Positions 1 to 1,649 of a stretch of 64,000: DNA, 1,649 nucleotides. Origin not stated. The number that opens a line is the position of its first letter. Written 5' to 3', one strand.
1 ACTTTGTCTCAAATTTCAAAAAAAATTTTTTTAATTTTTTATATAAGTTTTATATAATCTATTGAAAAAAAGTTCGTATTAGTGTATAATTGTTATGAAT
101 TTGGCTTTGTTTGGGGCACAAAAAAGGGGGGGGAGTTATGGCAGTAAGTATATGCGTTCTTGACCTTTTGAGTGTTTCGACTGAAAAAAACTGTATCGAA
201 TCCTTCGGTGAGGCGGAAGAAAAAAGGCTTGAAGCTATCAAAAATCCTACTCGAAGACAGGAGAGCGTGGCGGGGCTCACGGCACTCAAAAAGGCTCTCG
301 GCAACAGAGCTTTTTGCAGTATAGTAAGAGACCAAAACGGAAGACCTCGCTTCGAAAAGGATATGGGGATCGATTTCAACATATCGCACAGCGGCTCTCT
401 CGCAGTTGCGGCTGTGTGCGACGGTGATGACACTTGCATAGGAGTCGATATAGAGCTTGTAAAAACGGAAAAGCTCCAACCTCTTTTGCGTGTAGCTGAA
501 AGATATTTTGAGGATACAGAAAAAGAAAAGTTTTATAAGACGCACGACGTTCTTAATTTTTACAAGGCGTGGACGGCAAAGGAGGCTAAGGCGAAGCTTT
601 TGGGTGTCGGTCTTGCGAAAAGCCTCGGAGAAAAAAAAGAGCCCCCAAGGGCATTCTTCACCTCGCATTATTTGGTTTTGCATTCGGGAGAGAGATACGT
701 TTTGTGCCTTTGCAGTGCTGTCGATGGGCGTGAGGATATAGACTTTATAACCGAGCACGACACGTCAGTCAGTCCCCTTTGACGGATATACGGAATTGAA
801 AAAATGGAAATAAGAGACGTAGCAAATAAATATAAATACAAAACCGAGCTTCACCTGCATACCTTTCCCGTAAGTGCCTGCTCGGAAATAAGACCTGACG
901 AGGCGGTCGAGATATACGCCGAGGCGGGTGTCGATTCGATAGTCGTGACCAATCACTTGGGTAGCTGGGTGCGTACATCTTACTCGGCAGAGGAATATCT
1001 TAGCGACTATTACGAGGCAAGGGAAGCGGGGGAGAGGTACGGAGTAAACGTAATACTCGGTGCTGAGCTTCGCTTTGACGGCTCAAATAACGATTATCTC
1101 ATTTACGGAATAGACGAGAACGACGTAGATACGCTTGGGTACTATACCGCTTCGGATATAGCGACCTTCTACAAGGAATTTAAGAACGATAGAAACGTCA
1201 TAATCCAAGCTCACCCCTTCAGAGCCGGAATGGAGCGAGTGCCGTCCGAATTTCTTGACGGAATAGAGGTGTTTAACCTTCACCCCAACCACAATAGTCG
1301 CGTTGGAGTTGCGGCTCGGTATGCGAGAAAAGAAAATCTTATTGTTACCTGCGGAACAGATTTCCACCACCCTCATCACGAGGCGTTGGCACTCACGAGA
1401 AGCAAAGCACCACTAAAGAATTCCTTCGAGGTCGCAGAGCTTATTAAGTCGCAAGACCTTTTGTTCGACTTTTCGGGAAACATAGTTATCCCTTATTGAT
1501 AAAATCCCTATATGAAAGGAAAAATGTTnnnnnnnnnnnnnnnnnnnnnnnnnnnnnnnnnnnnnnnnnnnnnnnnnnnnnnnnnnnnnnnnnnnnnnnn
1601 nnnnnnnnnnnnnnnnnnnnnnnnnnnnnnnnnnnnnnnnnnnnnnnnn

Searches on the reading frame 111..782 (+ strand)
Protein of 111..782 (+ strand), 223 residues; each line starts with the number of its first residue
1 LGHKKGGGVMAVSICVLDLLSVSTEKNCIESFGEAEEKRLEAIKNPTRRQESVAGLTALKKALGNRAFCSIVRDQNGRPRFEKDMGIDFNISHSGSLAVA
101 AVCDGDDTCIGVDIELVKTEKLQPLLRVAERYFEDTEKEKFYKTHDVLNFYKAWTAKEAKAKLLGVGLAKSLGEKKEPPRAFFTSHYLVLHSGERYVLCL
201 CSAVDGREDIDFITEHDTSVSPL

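Call 3: search_protein_families(library=pfam, proteins=[window:111-782:+], max_evalue=0.1)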
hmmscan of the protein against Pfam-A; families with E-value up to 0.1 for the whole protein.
window:111-782:+ (223 aa): 3 families
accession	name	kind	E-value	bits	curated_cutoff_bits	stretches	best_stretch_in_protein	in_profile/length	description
PF01648.25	ACPS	-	3.7e-11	43.5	25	1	110-172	2-71/111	4'-phosphopantetheinyl transferase superfamily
PF22624.1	AASDHPPT_N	-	0.0011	19.6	27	1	70-101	60-96/100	4'-phosphopantetheinyl transferase, N-terminal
PF17837.6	4PPT_N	-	0.0052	17.3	27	1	46-102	11-67/68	4'-phosphopantetheinyl transferase N-terminal domain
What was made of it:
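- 138..782 (+): Sfp-type 4'-phosphopantetheinyl transferase. The ORF opens at TTG 111; the likely start is ATG 138, after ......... Call 3: PF01648 at 43.5 bits (cut-off 25).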

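Call 4: search_protein_families(library=ncbifam, proteins=[window:111-782:+], max_evalue=0.1)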
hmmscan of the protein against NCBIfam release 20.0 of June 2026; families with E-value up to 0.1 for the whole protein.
window:111-782:+ (223 aa): 6 families
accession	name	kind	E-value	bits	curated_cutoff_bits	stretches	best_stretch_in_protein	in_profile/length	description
NF007676.0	PRK10351.1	equivalog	1.5e-12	47.5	174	1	46-165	28-144/195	4'-phosphopantetheinyl transferase AcpT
NF042922.1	4PPT_HetI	equivalog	8.7e-12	44.9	370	1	27-170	35-185/235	4'-phosphopantetheinyl transferase HetI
NF047349.1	4PPT_AusB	equivalog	2.3e-11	43.5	225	1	75-191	69-175/205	aureusimine biosynthesis 4'-phosphopantetheinyl transferase AusB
TIGR00556.1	pantethn_trn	domain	1.1e-09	38.4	45.35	1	108-175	3-71/128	phosphopantetheine--protein transferase domain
TIGR00516.1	acpS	equivalog_domain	0.00022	21.5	59.8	1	110-172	5-71/125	holo-ACP synthase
NF011255.0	PRK14661.1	equivalog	0.00025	21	209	0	110-169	3-61/169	holo-[acyl-carrier-protein] synthase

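Call 59: search_solved_structures(query=window:138-782:+, max_evalue=1)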
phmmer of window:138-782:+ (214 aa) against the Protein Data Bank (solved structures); distinct sequences matched with E-value up to 1: 8.
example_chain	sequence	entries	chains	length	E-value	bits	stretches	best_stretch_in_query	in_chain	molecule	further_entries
1qr0_A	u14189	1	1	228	1.7e-05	27.9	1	66-163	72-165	4'-PHOSPHOPANTETHEINYL TRANSFERASE SFP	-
4mrt_A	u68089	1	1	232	1.7e-05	27.8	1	66-163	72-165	4'-phosphopantetheinyl transferase sfp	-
2cg5_A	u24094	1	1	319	0.0014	21.5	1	63-163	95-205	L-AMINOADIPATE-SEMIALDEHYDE DEHYDROGENASE-PHOSPHOPANTETHEINYL TRANSFERASE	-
2byd_A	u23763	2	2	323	0.0015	21.5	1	63-163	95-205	HSPC223 | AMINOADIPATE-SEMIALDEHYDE DEHYDROGENASE-PHOSPHOPANTETHEINYL TRANSFERASE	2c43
2cf2_C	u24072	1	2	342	0.022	17.7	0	138-167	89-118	FATTY ACID SYNTHASE, DH DOMAIN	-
3qmn_A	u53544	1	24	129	0.064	16.2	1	107-162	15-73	Holo-[acyl-carrier-protein] synthase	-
9fwa_A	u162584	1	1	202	0.36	13.7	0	79-129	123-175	Retroaldolase 36 (RAD36)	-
2was_B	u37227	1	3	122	0.87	12.4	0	101-163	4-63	3-OXOACYL-[ACYL-CARRIER-PROTEIN] SYNTHASE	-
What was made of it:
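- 138..782 (+): Call 59: Sfp (1qr0) at E 1.7e-5.
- On Sfp-type PPTase (the upstream gene): Call 59: 1qr0 Sfp at E 1.7e-5.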

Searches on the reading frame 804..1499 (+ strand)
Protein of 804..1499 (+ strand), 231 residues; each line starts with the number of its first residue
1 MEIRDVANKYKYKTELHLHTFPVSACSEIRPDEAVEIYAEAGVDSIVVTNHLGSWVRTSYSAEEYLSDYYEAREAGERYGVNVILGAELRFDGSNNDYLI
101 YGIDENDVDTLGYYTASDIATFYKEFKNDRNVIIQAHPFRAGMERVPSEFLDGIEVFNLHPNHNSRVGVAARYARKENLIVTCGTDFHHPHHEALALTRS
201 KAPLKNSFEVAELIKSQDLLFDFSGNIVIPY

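Call 3: search_protein_families(library=pfam, proteins=[window:804-1499:+], max_evalue=0.1)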
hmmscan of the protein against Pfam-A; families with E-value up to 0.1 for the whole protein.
window:804-1499:+ (231 aa): 3 families
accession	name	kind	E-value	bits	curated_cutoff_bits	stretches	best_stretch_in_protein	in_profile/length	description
PF02811.25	PHP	-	1.5e-07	32.3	26.4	1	15-153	1-99/164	PHP domain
PF19799.5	DUF6282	-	0.0051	17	26.8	1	15-66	4-55/196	Family of unknown function (DUF6282)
PF01070.24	FMN_dh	-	0.079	12.4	24.9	0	33-72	230-269/350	FMN-dependent dehydrogenase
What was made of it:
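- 804..1499 (+): Cytoplasmic PHP-domain metal phosphoesterase. It is widespread in Clostridia and probably unrelated to the array. Call 3: PF02811 at 32.3 bits (cut-off 26.4).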

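Call 4: search_protein_families(library=ncbifam, proteins=[window:804-1499:+], max_evalue=0.1)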
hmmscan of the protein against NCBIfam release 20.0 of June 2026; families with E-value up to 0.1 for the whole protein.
window:804-1499:+ (231 aa): 6 families
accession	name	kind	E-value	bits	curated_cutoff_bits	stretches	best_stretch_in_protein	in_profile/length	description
NF038032.1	CehA_McbA_metalo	domain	2e-07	30.8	80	1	12-201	3-192/315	CehA/McbA family metallohydrolase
NF041577.1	nside_bi_sphtase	equivalog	0.00088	18.5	400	1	153-199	216-261/276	3',5'-nucleoside bisphosphate phosphatase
NF041661.1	Cycl_ph_dihydrol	equivalog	0.0033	16.8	500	0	151-189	208-245/259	phosphoribosyl 1,2-cyclic phosphate 1,2-diphosphodiesterase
NF004981.0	PRK06361.1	equivalog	0.0043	16.4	117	0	15-89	3-71/217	histidinol phosphate phosphatase domain-containing protein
NF045780.1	TrlF_fam_ATP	equivalog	0.01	14.6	350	1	12-113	6-95/944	TrlF family AAA-like ATPase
NF047791.1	RNaseRnm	equivalog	0.012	14.9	375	0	152-191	215-253/275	RNase RNM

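Call 58: search_solved_structures(query=window:804-1499:+, max_evalue=1)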
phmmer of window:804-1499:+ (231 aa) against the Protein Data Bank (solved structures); distinct sequences matched with E-value up to 1: 3.
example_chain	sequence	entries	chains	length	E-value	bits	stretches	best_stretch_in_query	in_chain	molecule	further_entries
6vkn_H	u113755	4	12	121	0.00034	23.8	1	28-126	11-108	RM19R Heavy Chain | RM19R mAb Heavy chain | RM19R heavy chain Fv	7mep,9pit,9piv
7lg6_C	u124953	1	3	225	0.0013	22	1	28-127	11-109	RM19R Fab Heavy Chain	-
9ocl_H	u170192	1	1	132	0.51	13.4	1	28-116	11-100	10D2 Heavy Chain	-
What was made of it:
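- Tried and rejected: A single-sequence PDB search with the PHP protein gave spurious antibody hits (call 58).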

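Call 68: find_homologous_proteins(query=window:804-1499:+, max_evalue=0.00001)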
Query window:804-1499:+ (231 aa): 2125 proteins with E <= 0.00001 among 2546 candidates; the best 120 are listed.
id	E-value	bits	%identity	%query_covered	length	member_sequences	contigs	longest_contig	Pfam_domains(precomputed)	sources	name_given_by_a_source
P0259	4.5e-150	516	99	100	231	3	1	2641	PF02811.27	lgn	-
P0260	5.8e-131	453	86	100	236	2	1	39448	PF02811.27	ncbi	-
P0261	3.8e-126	438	81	100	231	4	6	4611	PF02811.27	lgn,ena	-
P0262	4.0e-122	424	78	100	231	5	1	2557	PF02811.27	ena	-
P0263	3.1e-114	399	74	100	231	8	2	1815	PF02811.27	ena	-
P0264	1.4e-89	318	100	62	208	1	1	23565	PF02811.27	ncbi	-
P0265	1.0e-84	302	58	100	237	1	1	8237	PF02811.27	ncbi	-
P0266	1.3e-81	292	57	100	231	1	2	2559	PF02811.27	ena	-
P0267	2.8e-81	291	57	100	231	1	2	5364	PF02811.27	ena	-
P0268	2.8e-79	284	53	100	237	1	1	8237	PF02811.27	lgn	-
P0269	8.0e-79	283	55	99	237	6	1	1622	PF02811.27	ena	-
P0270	2.3e-78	281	56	100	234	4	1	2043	PF02811.27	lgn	-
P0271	2.0e-76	275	55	100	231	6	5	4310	PF02811.27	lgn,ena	-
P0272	3.6e-76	274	53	100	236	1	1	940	PF02811.27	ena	-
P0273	6.4e-76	273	54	100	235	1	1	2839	PF02811.27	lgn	-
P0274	1.7e-75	272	52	100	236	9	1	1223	PF02811.27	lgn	-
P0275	2.1e-75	272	52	99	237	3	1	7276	PF02811.27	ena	-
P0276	2.2e-75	271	54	100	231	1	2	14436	PF02811.27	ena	-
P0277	8.8e-75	270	50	99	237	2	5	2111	PF02811.27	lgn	-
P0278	1.5e-74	269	53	100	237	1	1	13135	PF02811.27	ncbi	-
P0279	1.5e-74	269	52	99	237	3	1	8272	PF02811.27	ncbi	-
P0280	3.8e-74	267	52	100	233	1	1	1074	PF02811.27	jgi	jgi:predicted metal-dependent phosphoesterase TrpH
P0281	5.7e-74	267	51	100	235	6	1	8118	PF02811.27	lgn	-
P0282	6.4e-74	267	52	99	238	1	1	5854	PF02811.27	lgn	-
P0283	7.0e-74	267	55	100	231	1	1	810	PF02811.27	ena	-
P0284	1.0e-73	266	56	100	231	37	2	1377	PF02811.27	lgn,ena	-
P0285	1.5e-73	265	53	96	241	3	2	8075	PF02811.27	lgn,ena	-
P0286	1.9e-73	265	52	97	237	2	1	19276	PF02811.27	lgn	-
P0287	4.4e-73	264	52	99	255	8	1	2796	PF02811.27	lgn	-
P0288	8.5e-73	263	52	97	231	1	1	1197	PF02811.27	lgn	-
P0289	1.1e-72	263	50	99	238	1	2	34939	PF02811.27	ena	-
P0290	1.1e-72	263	54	100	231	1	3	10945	PF02811.27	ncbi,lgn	-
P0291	1.2e-72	263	53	100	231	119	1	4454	PF02811.27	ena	-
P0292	1.4e-72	262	51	100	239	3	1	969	PF02811.27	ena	-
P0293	2.1e-72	262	53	97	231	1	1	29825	PF02811.27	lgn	-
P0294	2.2e-72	262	52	99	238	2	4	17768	PF02811.27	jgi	-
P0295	2.4e-72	262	52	100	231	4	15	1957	PF02811.27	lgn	-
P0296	2.7e-72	261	50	99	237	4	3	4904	PF02811.27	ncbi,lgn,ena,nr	ncbi:MAG: PHP domain-containing protein [Clostridia bacterium]|nr:PHP domain-containing protein [Clo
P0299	4.6e-72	261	52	99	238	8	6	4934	PF02811.27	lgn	-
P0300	5.2e-72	260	54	100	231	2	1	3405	PF02811.27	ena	-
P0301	5.4e-72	260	52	97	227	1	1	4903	PF02811.27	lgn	-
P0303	7.5e-72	260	54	100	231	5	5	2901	PF02811.27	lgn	-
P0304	7.6e-72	260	51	100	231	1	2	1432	PF02811.27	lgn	-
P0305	8.1e-72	260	53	100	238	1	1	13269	PF02811.27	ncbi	-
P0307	1.2e-71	259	51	100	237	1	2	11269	PF02811.27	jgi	-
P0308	1.3e-71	259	52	100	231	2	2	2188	PF02811.27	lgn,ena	-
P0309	1.4e-71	259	51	96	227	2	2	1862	PF02811.27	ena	-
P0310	1.6e-71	259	52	97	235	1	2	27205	PF02811.27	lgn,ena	-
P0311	2.2e-71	258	49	100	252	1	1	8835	PF02811.27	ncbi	-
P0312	2.4e-71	258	53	97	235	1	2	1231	PF02811.27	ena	-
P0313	2.6e-71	258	51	98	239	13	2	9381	PF02811.27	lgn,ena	-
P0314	2.7e-71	258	51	100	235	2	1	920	PF02811.27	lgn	-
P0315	2.9e-71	258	51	99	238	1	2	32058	PF02811.27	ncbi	-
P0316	3.0e-71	258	50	100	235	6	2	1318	PF02811.27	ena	-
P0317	3.1e-71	258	50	100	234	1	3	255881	-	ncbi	-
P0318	3.7e-71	258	54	96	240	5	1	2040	PF02811.27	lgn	-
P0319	3.9e-71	258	52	100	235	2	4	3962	PF02811.27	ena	-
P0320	3.9e-71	258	51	97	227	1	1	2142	PF02811.27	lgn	-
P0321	4.0e-71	258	51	96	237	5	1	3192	PF02811.27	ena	-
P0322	4.6e-71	257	50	100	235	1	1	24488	PF02811.27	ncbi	-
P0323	4.7e-71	257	51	100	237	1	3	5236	PF02811.27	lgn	-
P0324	5.1e-71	257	53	100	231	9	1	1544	PF02811.27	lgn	-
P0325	5.2e-71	257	51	97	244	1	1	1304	PF02811.27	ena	-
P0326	5.3e-71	257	51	97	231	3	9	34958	PF02811.27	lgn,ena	-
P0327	6.6e-71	257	51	97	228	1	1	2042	PF02811.27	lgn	-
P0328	8.1e-71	257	50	100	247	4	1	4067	PF02811.27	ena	-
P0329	1.2e-70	256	52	100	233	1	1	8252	PF02811.27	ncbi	-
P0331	1.2e-70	256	51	96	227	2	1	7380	PF02811.27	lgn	-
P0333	1.4e-70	256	50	99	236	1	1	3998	PF02811.27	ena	-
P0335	1.8e-70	255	51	97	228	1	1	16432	PF02811.27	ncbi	-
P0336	1.8e-70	255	52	100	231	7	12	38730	PF02811.27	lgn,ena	-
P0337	1.9e-70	255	51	100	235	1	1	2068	PF02811.27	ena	-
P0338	2.3e-70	255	51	97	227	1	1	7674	PF02811.27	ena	-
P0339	3.0e-70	255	49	97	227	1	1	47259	PF02811.27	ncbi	-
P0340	3.1e-70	255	57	90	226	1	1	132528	PF02811.27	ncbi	-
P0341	3.8e-70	254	53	94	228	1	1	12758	PF02811.27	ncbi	-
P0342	3.9e-70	254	51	100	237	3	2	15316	PF02811.27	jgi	-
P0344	5.0e-70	254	50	97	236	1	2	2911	PF02811.27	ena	-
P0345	5.3e-70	254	50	97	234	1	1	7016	PF02811.27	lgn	-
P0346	6.2e-70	254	49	100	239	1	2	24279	PF02811.27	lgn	-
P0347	8.7e-70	253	51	100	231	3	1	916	PF02811.27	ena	-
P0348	8.8e-70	253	51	100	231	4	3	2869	PF02811.27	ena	-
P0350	9.7e-70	253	51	100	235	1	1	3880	PF02811.27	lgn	-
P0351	1.0e-69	253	51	97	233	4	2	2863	PF02811.27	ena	-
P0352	1.1e-69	253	50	96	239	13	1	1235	PF02811.27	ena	-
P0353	1.1e-69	253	49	100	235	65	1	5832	PF02811.27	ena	-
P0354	1.2e-69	253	51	100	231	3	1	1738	PF02811.27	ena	-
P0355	1.2e-69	253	47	100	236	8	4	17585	PF02811.27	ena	-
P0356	1.3e-69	253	52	100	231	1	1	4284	PF02811.27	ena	-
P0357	1.3e-69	253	51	96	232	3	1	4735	PF02811.27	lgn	-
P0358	1.7e-69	252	52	97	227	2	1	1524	PF02811.27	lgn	-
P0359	2.0e-69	252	51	97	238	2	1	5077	PF02811.27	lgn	-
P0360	2.1e-69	252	52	100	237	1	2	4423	PF02811.27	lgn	-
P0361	2.1e-69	252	54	94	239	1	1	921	PF02811.27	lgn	-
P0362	2.2e-69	252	50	100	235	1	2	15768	PF02811.27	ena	-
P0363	2.3e-69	252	51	100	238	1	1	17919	PF02811.27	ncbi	-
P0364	2.3e-69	252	50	100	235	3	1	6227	PF02811.27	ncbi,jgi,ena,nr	ncbi:MAG: PHP domain-containing protein [Ruminococcaceae bacterium]|nr:PHP domain-containing protein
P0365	2.5e-69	252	52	96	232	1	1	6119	PF02811.27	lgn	-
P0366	2.6e-69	252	51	100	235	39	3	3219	PF02811.27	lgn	-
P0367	2.6e-69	252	52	97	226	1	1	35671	PF02811.27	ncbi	-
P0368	2.9e-69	251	52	95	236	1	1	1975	PF02811.27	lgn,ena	-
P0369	3.0e-69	251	51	99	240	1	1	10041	PF02811.27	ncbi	-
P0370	3.1e-69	251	52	100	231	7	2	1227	PF02811.27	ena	-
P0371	3.2e-69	251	50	97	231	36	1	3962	PF02811.27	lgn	-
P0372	3.3e-69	251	51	99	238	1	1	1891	PF02811.27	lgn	-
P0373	3.4e-69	251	49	100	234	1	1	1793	PF02811.27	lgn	-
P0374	3.8e-69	251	50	100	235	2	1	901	PF02811.27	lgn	-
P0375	4.2e-69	251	53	97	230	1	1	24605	PF02811.27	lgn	-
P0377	4.9e-69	251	50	100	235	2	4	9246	PF02811.27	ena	-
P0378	5.2e-69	251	51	97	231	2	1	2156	PF02811.27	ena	-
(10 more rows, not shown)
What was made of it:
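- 804..1499 (+): Call 68: 2,125 homologues.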

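Call 69: find_encoding_contigs(protein=P0317, flank=5000, max_places=2)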
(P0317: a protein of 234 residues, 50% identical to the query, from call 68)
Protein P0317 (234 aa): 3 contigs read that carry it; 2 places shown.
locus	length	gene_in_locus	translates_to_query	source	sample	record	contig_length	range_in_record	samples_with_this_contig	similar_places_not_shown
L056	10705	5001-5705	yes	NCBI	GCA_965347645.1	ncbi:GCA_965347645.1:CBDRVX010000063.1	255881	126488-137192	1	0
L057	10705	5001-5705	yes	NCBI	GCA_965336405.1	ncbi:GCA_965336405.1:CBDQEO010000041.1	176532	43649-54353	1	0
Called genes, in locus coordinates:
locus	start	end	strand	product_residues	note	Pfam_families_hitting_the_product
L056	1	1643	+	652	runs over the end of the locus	PF00795:CN_hydrolase, PF02540:NAD_synthase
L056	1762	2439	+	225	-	PF01648:ACPS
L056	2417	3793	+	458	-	PF00206:Lyase_1, PF10415:FumaraseC_C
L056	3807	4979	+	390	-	PF00390:malic, PF00899:ThiF (weak), PF03949:Malic_M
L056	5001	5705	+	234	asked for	-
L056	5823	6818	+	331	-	PF00005:ABC_tran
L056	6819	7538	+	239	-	PF12679:ABC2_membrane_2 (weak)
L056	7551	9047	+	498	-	PF23357:DUF7088 (weak), PF03345:OST48_N (faint), PF09822:ABC_transp_aux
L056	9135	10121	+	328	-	PF00535:Glycos_transf_2, PF10111:Glyco_tranf_2_2, PF13641:Glyco_tranf_2_3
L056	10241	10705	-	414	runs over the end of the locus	PF00464:SHMT, PF00155:Aminotran_1_2, PF01053:Cys_Met_Meta_PP (weak), PF01212:Beta_elim_lyase (weak), PF01041:DegT_DnrJ_EryC1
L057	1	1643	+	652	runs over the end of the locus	PF00795:CN_hydrolase, PF02540:NAD_synthase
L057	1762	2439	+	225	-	PF01648:ACPS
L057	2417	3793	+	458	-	PF00206:Lyase_1, PF10415:FumaraseC_C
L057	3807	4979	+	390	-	PF00390:malic, PF00899:ThiF (weak), PF03949:Malic_M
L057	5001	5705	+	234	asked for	-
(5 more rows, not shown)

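Call 70: find_encoding_contigs(protein=P0340, flank=5000, max_places=2)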
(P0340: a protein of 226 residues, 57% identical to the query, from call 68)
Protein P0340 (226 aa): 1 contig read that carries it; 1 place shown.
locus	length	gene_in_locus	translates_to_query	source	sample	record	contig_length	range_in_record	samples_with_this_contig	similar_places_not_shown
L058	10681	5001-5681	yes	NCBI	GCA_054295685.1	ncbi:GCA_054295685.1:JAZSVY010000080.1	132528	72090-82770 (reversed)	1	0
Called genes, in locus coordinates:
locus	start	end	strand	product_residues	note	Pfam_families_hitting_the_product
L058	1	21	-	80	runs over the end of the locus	-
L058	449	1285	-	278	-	PF02899:Phage_int_SAM_1, PF13495:Phage_int_SAM_4 (weak), PF00589:Phage_integrase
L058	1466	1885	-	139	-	PF01592:NifU_N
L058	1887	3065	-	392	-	PF00266:Aminotran_5, PF01053:Cys_Met_Meta_PP (weak), PF01212:Beta_elim_lyase, PF01041:DegT_DnrJ_EryC1 (weak)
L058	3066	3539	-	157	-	PF00075:RNase_H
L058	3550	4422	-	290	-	PF04854:DUF624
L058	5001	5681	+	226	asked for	PF02811:PHP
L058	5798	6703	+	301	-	PF00990:GGDEF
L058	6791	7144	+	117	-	-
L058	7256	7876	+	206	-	-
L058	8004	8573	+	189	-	-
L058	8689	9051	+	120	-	PF06271:RDD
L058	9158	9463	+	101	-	-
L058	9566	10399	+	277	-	PF00149:Metallophos, PF12850:Metallophos_2 (faint)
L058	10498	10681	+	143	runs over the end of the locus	PF00583:Acetyltransf_1 (weak), PF13673:Acetyltransf_10, PF13508:Acetyltransf_7 (weak)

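Call 71: find_encoding_contigs(protein=P0339, flank=5000, max_places=2)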
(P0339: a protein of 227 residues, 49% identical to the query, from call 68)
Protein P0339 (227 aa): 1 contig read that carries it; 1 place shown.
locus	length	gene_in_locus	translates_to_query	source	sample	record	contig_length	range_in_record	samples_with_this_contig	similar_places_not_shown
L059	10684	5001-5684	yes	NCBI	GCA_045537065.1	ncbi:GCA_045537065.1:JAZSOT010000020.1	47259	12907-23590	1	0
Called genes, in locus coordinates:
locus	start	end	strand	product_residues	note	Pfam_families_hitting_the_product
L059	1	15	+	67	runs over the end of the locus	-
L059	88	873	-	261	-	PF01182:Glucosamine_iso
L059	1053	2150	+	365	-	PF00248:Aldo_ket_red, PF00037:Fer4 (faint), PF12838:Fer4_7 (faint), PF13746:Fer4_18 (faint), PF13183:Fer4_8, PF13237:Fer4_10 (weak), PF13187:Fer4_9, PF13534:Fer4_17, +1 more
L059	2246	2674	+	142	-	PF14478:DUF4430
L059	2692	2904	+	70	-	PF07866:DUF1653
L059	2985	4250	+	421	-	PF01053:Cys_Met_Meta_PP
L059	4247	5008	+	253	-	PF18912:DZR_2, PF00156:Pribosyltran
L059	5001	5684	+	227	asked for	PF02811:PHP (weak)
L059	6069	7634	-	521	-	PF00395:SLH (weak)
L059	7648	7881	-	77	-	-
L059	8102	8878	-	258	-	PF00106:adh_short, PF08659:KR (weak), PF13561:adh_short_C2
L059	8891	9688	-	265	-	PF01148:CTP_transf_1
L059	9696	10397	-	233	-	PF01255:Prenyltransf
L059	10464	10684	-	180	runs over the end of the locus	PF01765:RRF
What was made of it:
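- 804..1499 (+): Calls 69-71: other genomic contexts.
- The PHP gene has 2,125 homologues and sits in unrelated contexts (calls 68-71).
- Tried and rejected: Homologues of the PHP gene sit in other contexts (calls 69-71).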

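Call 73: search_solved_structures(query=A4, max_evalue=1)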
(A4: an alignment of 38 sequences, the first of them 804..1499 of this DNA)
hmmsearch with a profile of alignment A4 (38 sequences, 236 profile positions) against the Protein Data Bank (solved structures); distinct sequences matched with E-value up to 1: 6.
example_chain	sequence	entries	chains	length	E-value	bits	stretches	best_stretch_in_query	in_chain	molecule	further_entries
2anu_A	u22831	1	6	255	2.3e-06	30.6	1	14-149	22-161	hypothetical protein TM0559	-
7ug9_A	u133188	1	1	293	4.6e-05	26.3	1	9-62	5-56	5'-3' exoribonuclease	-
3e0f_A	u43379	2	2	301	0.0089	18.9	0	151-195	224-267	Putative Metal-dependent Phosphoesterase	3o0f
2wjd_A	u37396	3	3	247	0.23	14.2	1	34-100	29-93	TYROSINE-PROTEIN PHOSPHATASE CPSB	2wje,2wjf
3qy8_A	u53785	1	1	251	0.25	14.1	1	34-100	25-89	Tyrosine-protein phosphatase CpsB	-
9etk_A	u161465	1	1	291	0.65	12.8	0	175-193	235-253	Metal-dependent phosphoesterases (PHP family)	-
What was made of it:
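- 804..1499 (+): Call 73: nearest solved relatives are TM0559 and an RNase AM-type exoribonuclease.
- Tried and rejected: The PHP protein as a 3',5'-bisphosphate nucleotidase that clears the PPTase by-product: there is only an 18.5-bit NCBIfam hit (call 4), and the profile hits in the PDB are unspecific (call 73).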
